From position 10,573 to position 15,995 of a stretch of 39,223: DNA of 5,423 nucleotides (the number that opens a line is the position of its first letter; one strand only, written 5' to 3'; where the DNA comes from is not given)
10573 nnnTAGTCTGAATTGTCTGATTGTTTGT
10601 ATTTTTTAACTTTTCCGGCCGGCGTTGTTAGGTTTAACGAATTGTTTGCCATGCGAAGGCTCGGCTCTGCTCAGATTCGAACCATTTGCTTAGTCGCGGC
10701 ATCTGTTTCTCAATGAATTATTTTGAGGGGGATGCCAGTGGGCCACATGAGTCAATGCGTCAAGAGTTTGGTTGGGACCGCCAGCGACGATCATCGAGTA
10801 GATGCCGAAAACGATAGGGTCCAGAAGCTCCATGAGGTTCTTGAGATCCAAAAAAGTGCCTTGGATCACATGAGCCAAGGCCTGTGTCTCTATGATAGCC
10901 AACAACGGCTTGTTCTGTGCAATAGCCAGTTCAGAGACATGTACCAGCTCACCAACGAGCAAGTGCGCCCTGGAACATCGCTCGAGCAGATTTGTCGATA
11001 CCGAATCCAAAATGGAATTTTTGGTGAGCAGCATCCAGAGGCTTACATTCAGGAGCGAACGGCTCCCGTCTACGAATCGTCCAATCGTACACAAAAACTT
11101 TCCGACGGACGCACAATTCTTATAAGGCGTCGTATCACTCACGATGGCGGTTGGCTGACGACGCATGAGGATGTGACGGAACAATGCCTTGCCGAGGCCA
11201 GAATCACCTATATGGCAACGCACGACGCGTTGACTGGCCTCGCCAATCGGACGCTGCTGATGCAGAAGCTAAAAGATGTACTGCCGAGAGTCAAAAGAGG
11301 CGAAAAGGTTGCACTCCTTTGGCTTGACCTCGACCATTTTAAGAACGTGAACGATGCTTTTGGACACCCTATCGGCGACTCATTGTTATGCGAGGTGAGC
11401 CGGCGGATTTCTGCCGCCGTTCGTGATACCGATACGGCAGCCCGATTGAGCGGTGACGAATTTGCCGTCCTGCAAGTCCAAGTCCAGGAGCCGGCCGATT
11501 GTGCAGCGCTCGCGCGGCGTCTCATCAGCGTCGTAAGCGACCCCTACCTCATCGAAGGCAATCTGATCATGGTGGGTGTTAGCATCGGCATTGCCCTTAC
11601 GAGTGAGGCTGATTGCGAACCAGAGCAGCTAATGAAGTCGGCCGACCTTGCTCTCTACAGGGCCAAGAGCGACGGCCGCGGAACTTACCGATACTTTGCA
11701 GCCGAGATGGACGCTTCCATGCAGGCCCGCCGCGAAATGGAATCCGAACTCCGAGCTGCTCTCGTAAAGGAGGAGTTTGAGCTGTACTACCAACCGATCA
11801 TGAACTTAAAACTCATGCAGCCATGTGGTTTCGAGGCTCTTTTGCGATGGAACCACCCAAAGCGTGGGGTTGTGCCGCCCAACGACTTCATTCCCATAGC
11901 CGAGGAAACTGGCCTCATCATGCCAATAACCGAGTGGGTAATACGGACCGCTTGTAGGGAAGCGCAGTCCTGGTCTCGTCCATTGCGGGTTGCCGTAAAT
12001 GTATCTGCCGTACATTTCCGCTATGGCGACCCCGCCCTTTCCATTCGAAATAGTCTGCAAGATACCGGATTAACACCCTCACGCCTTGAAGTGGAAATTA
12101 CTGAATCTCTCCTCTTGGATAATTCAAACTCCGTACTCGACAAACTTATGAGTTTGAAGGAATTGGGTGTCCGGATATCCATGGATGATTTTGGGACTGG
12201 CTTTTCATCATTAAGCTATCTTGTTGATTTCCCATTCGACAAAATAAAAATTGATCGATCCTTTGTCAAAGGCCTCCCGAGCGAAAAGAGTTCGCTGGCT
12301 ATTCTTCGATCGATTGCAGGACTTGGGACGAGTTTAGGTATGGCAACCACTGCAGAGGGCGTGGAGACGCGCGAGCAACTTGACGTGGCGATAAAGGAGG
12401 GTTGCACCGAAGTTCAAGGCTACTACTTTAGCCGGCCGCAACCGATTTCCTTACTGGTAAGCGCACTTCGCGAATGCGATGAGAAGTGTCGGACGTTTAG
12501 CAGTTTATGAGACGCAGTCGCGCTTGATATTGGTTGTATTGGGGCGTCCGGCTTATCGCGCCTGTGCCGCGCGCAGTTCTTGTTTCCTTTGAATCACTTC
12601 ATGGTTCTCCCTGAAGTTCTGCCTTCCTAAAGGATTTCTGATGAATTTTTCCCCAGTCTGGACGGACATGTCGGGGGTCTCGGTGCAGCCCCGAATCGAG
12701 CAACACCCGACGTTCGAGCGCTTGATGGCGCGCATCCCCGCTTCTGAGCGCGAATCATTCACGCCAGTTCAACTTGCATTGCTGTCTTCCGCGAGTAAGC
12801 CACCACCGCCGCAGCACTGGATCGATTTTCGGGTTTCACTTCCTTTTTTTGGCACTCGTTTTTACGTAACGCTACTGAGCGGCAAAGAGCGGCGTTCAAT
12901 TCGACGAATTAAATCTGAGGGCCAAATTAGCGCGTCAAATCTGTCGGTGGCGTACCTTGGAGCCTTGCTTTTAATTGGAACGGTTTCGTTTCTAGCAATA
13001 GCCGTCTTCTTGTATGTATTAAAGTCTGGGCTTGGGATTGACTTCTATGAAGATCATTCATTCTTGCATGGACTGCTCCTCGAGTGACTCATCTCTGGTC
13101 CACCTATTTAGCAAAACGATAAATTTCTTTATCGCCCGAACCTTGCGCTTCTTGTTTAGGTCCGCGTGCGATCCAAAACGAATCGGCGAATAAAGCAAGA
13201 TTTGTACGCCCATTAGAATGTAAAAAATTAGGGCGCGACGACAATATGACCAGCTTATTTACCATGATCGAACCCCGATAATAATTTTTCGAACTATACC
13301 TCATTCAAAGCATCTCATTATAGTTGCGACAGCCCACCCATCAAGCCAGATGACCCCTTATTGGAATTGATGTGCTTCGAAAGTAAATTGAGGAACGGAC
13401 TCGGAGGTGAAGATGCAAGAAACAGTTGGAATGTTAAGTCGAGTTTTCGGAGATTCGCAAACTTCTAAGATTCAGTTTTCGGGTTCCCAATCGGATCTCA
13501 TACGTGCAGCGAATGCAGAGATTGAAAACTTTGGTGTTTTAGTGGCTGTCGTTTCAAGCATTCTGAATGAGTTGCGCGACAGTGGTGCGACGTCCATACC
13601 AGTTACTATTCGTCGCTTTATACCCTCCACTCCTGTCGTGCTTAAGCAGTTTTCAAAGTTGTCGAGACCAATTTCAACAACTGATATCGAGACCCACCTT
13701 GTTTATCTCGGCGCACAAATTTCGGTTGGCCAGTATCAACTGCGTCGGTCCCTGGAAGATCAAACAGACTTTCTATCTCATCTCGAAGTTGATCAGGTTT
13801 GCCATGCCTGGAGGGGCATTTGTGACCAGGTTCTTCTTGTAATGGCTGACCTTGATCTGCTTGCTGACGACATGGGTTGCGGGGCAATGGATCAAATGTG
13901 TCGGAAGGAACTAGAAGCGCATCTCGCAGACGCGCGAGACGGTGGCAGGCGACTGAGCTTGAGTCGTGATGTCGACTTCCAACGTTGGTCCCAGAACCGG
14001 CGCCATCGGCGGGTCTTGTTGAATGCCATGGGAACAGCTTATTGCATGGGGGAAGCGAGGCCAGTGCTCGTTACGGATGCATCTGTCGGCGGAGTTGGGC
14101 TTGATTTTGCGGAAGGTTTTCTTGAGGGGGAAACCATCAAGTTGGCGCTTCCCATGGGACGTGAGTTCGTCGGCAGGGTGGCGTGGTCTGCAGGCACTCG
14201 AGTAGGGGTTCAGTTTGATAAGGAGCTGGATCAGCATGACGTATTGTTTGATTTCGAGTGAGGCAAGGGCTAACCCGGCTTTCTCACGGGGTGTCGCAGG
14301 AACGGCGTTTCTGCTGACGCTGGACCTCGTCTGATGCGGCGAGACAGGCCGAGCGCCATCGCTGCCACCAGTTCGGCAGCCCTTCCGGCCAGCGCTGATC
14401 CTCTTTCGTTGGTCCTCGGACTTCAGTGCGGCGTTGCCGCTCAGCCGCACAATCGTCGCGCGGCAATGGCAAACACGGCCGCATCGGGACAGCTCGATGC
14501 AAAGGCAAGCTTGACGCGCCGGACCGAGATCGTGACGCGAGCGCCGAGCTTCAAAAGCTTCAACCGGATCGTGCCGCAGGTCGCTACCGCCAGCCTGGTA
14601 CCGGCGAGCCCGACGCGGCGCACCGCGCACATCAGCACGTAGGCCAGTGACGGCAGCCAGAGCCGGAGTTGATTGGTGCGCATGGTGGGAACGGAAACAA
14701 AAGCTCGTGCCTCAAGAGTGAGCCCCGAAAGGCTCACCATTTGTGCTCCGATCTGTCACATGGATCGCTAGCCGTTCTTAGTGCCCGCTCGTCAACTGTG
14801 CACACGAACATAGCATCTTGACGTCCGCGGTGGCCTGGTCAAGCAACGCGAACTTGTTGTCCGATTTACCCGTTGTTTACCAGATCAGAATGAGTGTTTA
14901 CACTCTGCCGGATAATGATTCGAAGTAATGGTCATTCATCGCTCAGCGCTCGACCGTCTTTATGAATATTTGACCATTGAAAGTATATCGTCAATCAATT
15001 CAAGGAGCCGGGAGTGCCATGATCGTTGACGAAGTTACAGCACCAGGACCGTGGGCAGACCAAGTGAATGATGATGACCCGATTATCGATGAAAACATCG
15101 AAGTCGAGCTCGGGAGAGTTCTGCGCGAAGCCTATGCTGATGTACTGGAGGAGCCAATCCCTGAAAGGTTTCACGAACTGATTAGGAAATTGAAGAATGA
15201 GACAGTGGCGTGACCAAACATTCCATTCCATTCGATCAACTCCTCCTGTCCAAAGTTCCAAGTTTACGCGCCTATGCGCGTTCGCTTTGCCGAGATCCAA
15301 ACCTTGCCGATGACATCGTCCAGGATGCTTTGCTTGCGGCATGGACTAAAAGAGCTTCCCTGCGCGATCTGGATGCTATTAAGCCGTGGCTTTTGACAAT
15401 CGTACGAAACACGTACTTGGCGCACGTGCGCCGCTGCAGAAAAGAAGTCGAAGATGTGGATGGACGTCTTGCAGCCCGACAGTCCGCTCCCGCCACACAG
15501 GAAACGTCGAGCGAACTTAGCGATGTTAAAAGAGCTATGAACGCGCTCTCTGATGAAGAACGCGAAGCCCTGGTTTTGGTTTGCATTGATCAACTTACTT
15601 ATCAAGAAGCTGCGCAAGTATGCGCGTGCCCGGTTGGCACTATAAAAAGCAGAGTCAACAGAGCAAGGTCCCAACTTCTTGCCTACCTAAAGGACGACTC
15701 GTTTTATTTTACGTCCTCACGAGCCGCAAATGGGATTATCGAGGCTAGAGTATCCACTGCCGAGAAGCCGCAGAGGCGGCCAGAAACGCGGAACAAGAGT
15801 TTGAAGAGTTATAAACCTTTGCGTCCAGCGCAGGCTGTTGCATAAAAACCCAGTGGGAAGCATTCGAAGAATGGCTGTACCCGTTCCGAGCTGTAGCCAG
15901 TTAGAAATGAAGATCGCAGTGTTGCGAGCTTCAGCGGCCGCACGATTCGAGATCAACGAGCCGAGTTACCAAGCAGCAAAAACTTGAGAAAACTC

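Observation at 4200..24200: AT-richer ICE cargo that is almost purely a signalling circuit: alpha-hydroxyketone quorum sensing, PhyR-NepR-EcfG, c-di-GMP and a hybrid kinase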

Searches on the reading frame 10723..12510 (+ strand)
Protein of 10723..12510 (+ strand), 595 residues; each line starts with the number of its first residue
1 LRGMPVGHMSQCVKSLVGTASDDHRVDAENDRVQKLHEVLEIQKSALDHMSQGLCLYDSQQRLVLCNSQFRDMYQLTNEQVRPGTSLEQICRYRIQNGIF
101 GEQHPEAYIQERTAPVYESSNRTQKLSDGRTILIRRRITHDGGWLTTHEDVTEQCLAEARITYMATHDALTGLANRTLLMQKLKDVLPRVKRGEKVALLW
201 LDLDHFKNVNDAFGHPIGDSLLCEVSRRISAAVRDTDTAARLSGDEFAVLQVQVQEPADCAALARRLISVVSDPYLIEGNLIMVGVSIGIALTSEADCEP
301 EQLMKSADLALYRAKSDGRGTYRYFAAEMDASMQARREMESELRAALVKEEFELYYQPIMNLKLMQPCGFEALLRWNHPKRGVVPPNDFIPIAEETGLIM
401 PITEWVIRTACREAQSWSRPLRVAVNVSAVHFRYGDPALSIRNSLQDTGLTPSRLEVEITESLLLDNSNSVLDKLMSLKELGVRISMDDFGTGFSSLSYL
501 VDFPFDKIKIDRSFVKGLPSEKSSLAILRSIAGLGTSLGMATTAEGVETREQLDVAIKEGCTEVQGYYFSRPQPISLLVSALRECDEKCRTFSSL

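Call 3: search_protein_families(library=pfam, proteins=[window:10723-12510:+], max_evalue=0.01)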
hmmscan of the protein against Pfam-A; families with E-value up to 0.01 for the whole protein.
window:10723-12510:+ (595 aa): 4 families
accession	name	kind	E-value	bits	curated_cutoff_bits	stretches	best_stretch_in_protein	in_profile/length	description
PF00563.25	EAL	-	3.3e-70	236.6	31.3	1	342-572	3-236/236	EAL domain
PF00990.26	GGDEF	-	2.3e-44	151.4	23.8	1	165-320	1-160/161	Diguanylate cyclase, GGDEF domain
PF12860.13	PAS_7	-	2.1e-30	105.7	27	1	47-158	1-114/115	PAS fold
PF13188.13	PAS_8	-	7.8e-05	22.9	21.8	1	44-90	4-50/65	PAS domain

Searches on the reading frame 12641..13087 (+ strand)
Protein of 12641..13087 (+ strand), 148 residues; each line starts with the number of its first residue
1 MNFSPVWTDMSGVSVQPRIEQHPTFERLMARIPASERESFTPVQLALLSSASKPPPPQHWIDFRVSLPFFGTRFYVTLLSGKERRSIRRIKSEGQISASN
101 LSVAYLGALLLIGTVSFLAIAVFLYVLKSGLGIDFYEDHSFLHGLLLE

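Call 3: search_protein_families(library=pfam, proteins=[window:12641-13087:+], max_evalue=0.01)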
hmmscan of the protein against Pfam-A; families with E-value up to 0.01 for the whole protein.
window:12641-13087:+ (148 aa): 0 families

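Call 13: search_protein_families(library=ncbifam, proteins=[window:12641-13087:+], max_evalue=0.01)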
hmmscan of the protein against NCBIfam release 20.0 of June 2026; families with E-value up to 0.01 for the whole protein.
window:12641-13087:+ (148 aa): 0 families

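Call 60: search_protein_families(library=pfam, proteins=[window:12641-13087:+], max_evalue=5)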
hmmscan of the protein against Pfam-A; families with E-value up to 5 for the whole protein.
window:12641-13087:+ (148 aa): 0 families

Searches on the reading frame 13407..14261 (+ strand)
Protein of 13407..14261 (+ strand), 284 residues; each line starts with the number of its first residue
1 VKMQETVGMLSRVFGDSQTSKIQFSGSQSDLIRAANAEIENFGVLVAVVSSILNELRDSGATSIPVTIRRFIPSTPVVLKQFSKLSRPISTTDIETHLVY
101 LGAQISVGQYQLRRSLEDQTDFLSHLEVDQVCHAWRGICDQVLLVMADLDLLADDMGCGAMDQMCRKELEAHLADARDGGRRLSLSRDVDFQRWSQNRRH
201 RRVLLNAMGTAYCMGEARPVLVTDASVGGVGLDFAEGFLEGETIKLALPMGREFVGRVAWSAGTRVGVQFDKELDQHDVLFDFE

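Call 4: search_protein_families(library=pfam, proteins=[window:13407-14261:+], max_evalue=0.01)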
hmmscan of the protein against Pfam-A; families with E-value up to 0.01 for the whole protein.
window:13407-14261:+ (284 aa): 1 family
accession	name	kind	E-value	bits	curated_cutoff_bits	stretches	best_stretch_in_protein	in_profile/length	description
PF07238.19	PilZ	-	1.5e-08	35.3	22.5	1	196-278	1-92/102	PilZ domain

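Call 21: find_related_loci(query=window:13407-14261:+, collection=genome_contigs, flank=10000)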
Query window:13407-14261:+ (284 aa) in genome_contigs; peptide patterns used: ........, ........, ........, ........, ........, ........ (x = any residue, [..] = any of these).
84 stretches matched a pattern, but none encodes a relative of the query by tblastn (E <= 1e-3).

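Call 62: search_protein_representatives(protein=window:13407-14261:+)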
Query: 284 residues. Proteins with E-value up to 0.001 (for the whole library): 317; up to 1e-10: 44; up to 1e-30: 4. The best 150 are listed.
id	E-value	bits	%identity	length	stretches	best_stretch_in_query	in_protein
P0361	6.1e-148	507.7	82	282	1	3-284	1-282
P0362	2.9e-66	239.9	46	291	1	29-282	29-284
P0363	8.0e-34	133.5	34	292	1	19-284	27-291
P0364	7.6e-31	123.7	32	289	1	31-281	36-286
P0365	2.1e-29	119.0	32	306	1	34-282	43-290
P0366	8.2e-28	113.8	32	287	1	31-280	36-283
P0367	1.3e-27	113.1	33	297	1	28-284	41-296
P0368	4.4e-26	108.1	31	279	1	27-282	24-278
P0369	2.6e-24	102.3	31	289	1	25-282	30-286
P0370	4.2e-24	101.6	37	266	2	127-281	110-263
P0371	2.4e-23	99.1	32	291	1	29-280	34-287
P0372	6.6e-23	97.7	29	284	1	29-280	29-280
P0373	5.9e-22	94.6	30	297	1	31-278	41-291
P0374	2.8e-20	89.1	30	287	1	32-280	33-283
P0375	5.1e-20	88.2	28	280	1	22-280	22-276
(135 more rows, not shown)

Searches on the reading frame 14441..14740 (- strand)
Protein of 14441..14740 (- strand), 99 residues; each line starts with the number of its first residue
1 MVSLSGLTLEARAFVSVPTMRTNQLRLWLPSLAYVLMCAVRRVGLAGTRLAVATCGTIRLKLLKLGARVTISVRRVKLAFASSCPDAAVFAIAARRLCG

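Call 103: search_protein_families(library=pfam, proteins=[window:14441-14740:-], max_evalue=0.01)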
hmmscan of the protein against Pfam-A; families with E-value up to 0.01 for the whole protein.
window:14441-14740:- (99 aa): 1 family
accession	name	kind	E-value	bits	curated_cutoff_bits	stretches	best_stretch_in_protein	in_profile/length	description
PF13701.12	DDE_Tnp_1_4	-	6.6e-22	77.8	34.7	1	15-97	348-430/435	Transposase DDE domain group 1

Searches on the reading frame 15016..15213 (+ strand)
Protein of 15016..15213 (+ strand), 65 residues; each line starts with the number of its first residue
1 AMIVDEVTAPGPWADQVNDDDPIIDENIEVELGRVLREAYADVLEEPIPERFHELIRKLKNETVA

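Call 60: search_protein_families(library=pfam, proteins=[window:15016-15213:+], max_evalue=5)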
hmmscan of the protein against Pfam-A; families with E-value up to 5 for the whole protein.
window:15016-15213:+ (65 aa): 1 family
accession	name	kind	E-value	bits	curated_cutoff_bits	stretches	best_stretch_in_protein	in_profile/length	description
PF18557.6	NepR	-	8.7e-11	41.7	25.7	1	31-60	3-32/35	Anti-sigma factor NepR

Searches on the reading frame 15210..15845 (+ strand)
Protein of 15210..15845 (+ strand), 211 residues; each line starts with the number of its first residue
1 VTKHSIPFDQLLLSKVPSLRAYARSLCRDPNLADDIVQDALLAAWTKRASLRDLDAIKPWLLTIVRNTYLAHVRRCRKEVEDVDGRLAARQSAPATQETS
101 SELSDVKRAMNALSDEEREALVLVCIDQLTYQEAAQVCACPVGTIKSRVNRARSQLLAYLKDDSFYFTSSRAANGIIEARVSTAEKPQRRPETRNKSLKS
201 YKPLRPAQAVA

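Call 4: search_protein_families(library=pfam, proteins=[window:15210-15845:+], max_evalue=0.01)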
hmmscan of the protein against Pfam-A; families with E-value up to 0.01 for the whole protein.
window:15210-15845:+ (211 aa): 4 families
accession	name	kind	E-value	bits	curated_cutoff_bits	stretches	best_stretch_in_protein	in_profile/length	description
PF08281.18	Sigma70_r4_2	-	8.3e-14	51.4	25.7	1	106-156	4-54/54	Sigma-70, region 4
PF04542.20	Sigma70_r2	-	4.2e-13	49.3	24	1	16-76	6-68/71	Sigma-70 region 2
PF22029.2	PhyR_sigma2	-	2.1e-09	37.7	27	1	14-64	3-53/55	Sigma2 domain of PhyR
PF04545.22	Sigma70_r4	-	2.1e-08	34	24.1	1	109-156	1-48/50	Sigma-70, region 4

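Call 13: search_protein_families(library=ncbifam, proteins=[window:15210-15845:+], max_evalue=0.01)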
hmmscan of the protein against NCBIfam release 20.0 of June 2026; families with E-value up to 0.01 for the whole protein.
window:15210-15845:+ (211 aa): 87 families (the best 25 are shown)
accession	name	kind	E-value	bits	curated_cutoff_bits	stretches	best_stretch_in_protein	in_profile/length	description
NF009199.0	PRK12547.1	subfamily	1e-46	158.7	219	1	2-162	2-162/184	RNA polymerase sigma factor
NF009198.0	PRK12546.1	equivalog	2e-44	151.6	270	1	12-161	13-162/188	RNA polymerase sigma factor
NF009169.0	PRK12516.1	equivalog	4.2e-41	140.4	321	1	3-160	7-164/188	RNA polymerase sigma factor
NF009164.0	PRK12511.1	equivalog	8.4e-41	139.5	185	1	12-163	10-162/182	RNA polymerase sigma factor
NF009192.0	PRK12540.1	equivalog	2.5e-39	134.7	307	1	12-162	11-161/182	RNA polymerase sigma factor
NF009185.0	PRK12533.1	equivalog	1.7e-26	93.3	248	1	5-173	28-206/231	RNA polymerase sigma factor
TIGR02983.1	SigE-fam_strep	subfamily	3.8e-26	91.9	141.55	1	8-160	8-158/162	SigE family RNA polymerase sigma factor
NF058625.1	sigma_PG0214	equivalog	1.8e-24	86.4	130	1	8-162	6-163/170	GFO_1088 family ECF-type sigma factor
NF007225.0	PRK09643.1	equivalog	4.5e-24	85.3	190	1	8-162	29-184/204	RNA polymerase sigma factor SigM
NF004113.0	PRK05602.1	equivalog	4.7e-24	85.2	208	1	8-163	47-204/211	RNA polymerase sigma factor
NF009170.0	PRK12517.1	subfamily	4.1e-23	81.8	197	1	5-163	22-179/188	RNA polymerase sigma factor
NF007227.0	PRK09645.1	subfamily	7e-22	78.2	202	1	17-156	24-166/177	sigma-70 family RNA polymerase sigma factor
NF007216.0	PRK09638.1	equivalog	8.8e-22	77.7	194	1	8-162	20-176/180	RNA polymerase sigma factor SigY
TIGR02937.1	sigma70-ECF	superfamily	2.6e-21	75.9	42.9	1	8-159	3-164/165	sigma-70 family RNA polymerase sigma factor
TIGR02950.1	SigM_subfam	subfamily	4e-21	75.5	147.95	1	16-158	10-156/159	RNA polymerase sigma factor, SigM family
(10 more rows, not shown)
